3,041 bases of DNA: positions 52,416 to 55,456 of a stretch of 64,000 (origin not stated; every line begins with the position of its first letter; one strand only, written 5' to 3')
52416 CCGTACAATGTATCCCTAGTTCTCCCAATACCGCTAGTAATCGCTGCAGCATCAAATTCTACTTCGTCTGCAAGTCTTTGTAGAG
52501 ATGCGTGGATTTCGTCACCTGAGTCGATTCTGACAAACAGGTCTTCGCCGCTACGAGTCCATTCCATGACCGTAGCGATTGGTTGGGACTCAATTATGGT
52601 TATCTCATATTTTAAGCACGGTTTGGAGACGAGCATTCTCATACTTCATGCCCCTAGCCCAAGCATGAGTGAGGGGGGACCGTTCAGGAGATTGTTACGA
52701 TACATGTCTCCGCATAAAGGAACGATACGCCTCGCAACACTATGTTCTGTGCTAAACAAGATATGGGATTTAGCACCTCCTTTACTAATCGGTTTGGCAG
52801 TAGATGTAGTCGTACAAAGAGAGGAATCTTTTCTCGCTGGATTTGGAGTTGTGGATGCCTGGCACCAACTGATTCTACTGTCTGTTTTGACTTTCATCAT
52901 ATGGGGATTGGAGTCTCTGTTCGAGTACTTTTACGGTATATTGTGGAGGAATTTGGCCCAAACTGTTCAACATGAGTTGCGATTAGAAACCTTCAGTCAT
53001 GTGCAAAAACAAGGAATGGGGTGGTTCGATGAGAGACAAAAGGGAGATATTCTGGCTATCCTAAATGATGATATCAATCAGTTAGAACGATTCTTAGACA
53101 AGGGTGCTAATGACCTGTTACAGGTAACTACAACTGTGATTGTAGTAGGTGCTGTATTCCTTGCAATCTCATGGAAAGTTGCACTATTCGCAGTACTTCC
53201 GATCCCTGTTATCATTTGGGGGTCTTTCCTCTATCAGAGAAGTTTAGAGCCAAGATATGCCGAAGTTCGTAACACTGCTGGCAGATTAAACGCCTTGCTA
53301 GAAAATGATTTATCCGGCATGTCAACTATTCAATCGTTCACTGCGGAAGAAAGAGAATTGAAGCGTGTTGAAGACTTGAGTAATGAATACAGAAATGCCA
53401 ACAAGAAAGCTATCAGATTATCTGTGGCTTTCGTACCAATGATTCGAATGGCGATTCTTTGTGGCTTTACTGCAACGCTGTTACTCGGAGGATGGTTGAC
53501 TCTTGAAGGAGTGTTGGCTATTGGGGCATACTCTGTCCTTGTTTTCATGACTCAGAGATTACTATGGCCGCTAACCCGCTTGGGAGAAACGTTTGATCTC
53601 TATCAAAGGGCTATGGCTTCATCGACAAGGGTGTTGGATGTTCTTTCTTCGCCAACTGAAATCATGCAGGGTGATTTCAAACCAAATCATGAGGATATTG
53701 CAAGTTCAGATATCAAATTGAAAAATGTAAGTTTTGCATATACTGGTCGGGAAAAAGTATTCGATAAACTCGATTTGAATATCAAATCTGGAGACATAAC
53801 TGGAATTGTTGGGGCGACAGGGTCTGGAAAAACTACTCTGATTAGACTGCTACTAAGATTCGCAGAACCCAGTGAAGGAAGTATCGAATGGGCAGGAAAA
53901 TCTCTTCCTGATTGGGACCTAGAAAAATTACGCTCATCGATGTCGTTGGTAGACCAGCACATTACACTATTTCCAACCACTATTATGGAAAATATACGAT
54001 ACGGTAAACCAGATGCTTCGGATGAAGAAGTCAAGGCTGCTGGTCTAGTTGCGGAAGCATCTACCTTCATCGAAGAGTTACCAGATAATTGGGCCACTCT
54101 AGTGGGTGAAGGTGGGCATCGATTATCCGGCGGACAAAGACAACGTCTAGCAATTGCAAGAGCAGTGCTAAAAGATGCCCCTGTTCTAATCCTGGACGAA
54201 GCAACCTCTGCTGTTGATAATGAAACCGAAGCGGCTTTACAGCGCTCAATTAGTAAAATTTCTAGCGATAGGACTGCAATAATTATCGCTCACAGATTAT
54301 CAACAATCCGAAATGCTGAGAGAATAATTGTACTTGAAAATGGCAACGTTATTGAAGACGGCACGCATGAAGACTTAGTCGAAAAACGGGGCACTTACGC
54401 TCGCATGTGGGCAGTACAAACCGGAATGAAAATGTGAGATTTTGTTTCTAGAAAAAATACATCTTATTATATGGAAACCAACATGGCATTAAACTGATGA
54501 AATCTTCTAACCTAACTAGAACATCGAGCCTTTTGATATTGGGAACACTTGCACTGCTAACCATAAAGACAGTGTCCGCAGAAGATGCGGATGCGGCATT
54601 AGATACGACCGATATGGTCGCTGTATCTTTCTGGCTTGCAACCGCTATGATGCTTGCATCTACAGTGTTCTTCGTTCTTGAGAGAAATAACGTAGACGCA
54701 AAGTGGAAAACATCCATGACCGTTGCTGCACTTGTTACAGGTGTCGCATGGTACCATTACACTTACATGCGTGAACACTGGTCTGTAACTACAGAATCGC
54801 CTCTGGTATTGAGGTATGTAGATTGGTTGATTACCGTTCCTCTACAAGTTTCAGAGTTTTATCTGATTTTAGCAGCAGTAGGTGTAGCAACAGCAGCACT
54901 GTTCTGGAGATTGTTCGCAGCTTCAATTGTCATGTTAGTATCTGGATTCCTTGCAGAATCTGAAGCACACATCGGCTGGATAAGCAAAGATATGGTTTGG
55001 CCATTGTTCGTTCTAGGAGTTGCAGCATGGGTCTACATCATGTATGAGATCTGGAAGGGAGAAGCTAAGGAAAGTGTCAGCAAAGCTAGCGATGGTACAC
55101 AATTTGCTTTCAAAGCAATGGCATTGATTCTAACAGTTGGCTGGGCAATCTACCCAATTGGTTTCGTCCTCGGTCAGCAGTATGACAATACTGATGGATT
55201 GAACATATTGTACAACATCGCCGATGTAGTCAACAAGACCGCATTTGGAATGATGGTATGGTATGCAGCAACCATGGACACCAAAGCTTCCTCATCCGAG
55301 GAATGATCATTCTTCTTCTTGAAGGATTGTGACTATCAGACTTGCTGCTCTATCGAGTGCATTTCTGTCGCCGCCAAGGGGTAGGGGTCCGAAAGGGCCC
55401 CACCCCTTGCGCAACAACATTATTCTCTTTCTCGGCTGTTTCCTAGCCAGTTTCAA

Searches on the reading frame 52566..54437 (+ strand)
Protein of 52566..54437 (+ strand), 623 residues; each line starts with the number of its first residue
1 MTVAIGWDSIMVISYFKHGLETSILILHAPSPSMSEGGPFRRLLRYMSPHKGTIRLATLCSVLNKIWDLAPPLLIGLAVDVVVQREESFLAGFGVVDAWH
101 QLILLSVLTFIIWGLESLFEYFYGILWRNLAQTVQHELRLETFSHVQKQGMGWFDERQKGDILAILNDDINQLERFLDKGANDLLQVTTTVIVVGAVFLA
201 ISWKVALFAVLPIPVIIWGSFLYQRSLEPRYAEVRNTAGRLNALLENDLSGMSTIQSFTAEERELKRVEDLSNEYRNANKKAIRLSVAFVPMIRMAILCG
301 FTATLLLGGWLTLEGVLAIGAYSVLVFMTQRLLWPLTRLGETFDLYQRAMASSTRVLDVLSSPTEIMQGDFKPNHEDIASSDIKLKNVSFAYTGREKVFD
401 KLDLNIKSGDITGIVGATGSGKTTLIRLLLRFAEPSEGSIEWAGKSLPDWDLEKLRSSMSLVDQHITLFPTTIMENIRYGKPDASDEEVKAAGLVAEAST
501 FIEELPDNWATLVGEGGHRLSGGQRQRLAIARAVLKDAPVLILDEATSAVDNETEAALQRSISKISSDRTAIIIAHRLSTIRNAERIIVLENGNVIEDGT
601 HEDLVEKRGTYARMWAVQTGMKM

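Call 32: search_protein_families(library=pfam, proteins=[window:52566-54437:+], max_evalue=0.001)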
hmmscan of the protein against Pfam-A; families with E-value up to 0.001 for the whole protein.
window:52566-54437:+ (623 aa): 5 families
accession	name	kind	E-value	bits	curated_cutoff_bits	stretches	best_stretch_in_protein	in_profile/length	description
PF00664.28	ABC_membrane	-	1.3e-46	160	28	1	56-332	3-270/274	ABC transporter transmembrane region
PF00005.33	ABC_tran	-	3.9e-32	112.1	25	1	400-548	2-137/137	ABC transporter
PF02463.25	SMC_N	-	5.3e-08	33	40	1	519-590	136-211/220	RecF/RecN/SMC N terminal domain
PF13401.12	AAA_22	-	0.00019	22.2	27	0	411-565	7-110/130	AAA domain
PF09818.15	ABC_ATPase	-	0.0002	20.9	23.2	0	497-551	136-189/283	P-loop domain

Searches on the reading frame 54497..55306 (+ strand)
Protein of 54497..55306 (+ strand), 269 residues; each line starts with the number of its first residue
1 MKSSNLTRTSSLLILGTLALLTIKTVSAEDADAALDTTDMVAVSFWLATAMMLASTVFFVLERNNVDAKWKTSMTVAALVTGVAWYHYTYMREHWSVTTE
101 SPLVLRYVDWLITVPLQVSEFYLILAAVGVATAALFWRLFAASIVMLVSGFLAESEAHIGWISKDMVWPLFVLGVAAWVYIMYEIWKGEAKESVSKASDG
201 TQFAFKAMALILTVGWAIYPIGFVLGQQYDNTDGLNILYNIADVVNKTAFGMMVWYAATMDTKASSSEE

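Call 78: search_protein_families(library=pfam, proteins=[window:54497-55306:+], max_evalue=0.001)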
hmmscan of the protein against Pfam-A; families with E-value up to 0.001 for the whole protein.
window:54497-55306:+ (269 aa): 1 family
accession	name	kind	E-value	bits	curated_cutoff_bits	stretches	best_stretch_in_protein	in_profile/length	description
PF01036.24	Bac_rhodopsin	-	2.1e-44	152.1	24.6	1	41-259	3-222/224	Bacteriorhodopsin-like protein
